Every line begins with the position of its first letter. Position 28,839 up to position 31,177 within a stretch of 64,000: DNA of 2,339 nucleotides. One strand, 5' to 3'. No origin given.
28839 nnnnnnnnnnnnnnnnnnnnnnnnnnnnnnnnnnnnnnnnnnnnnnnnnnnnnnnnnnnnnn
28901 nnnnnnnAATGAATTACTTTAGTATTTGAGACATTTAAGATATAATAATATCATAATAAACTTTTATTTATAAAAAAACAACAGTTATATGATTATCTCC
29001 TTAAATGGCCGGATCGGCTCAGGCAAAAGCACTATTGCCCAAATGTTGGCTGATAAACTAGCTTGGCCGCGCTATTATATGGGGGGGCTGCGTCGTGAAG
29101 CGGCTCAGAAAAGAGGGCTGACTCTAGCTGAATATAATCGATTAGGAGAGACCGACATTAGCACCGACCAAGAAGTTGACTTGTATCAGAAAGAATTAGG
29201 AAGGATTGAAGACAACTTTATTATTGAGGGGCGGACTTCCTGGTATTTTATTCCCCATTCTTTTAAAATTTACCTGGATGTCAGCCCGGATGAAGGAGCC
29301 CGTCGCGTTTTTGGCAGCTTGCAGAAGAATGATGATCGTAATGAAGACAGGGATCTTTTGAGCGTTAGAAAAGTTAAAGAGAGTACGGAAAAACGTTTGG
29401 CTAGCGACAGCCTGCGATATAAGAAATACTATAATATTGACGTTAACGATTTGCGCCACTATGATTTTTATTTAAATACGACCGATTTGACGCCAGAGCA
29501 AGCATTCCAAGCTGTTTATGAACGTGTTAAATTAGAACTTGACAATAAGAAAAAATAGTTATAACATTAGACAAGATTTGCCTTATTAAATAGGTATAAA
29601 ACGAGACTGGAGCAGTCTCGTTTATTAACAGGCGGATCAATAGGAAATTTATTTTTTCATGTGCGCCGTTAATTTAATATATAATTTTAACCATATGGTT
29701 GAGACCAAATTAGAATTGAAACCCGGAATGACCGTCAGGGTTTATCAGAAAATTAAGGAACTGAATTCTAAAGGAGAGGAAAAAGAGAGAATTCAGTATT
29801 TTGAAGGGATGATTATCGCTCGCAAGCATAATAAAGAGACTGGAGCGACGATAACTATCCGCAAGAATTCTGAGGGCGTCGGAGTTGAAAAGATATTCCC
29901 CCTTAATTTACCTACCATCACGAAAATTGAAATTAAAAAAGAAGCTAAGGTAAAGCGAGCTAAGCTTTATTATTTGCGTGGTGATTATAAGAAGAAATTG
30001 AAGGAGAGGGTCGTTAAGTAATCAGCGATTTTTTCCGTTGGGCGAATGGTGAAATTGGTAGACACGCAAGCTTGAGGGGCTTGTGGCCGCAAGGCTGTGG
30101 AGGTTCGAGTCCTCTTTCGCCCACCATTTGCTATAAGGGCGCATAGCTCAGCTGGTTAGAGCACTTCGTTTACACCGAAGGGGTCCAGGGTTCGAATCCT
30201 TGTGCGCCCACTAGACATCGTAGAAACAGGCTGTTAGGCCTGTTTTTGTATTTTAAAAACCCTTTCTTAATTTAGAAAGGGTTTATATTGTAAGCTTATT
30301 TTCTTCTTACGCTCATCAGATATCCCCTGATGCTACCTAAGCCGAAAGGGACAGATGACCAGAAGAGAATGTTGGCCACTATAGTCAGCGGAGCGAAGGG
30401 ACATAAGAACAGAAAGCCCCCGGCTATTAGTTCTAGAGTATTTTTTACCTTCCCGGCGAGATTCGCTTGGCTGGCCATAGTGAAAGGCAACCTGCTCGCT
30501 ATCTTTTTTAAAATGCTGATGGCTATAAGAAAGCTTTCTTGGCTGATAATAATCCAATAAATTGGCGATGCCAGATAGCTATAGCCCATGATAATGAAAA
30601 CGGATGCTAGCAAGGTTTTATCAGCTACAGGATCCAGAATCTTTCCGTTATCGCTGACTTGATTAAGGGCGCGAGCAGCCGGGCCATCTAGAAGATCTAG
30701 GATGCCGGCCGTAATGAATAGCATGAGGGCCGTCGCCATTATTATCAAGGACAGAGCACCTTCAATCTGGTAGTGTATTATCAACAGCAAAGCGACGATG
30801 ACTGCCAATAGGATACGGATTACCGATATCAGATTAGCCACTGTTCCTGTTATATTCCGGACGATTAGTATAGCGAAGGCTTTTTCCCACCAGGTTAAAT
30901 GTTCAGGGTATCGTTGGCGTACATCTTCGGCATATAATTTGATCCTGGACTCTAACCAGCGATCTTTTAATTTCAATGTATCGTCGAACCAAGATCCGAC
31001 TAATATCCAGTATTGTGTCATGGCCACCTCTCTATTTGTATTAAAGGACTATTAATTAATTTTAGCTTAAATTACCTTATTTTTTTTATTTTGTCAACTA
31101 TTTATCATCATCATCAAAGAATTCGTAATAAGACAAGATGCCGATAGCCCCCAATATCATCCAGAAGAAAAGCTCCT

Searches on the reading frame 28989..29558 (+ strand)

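Call 38: search_protein_families(library=pfam, proteins=[window:28989-29558:+], max_evalue=0.001)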
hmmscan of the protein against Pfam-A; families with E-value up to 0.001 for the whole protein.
window:28989-29558:+ (189 aa): 6 families
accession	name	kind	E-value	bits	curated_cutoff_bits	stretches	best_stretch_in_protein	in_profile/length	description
PF13189.12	Cytidylate_kin2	-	9.1e-13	49.2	28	1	2-165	1-175/176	Cytidylate kinase-like family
PF13238.12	AAA_18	-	2.7e-09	38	29.4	1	3-119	1-120/128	AAA domain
PF13207.12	AAA_17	-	3.6e-08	34.2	27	1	10-118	5-131/136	AAA domain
PF02224.24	Cytidylate_kin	-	1.2e-07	32.2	26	0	65-143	104-177/211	Cytidylate kinase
PF01712.25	dNK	-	0.00022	21.5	27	0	3-27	1-25/203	Deoxynucleoside kinase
PF01202.28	SKI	-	0.00047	20.8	22.1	0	10-27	2-19/159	Shikimate kinase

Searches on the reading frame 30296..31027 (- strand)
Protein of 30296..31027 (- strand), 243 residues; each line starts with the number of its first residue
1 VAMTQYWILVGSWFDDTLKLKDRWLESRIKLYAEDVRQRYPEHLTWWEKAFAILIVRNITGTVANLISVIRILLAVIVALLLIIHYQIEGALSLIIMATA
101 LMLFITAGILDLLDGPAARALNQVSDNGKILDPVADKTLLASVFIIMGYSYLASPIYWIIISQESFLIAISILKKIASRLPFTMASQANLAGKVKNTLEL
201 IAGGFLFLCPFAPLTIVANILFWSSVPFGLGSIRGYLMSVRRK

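Call 38: search_protein_families(library=pfam, proteins=[window:30296-31027:-], max_evalue=0.001)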
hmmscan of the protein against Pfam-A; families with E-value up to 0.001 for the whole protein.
window:30296-31027:- (243 aa): 1 family
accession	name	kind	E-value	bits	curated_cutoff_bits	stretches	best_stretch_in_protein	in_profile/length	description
PF01066.26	CDP-OH_P_transf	-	1.4e-22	81.1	22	1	62-229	2-150/152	CDP-alcohol phosphatidyltransferase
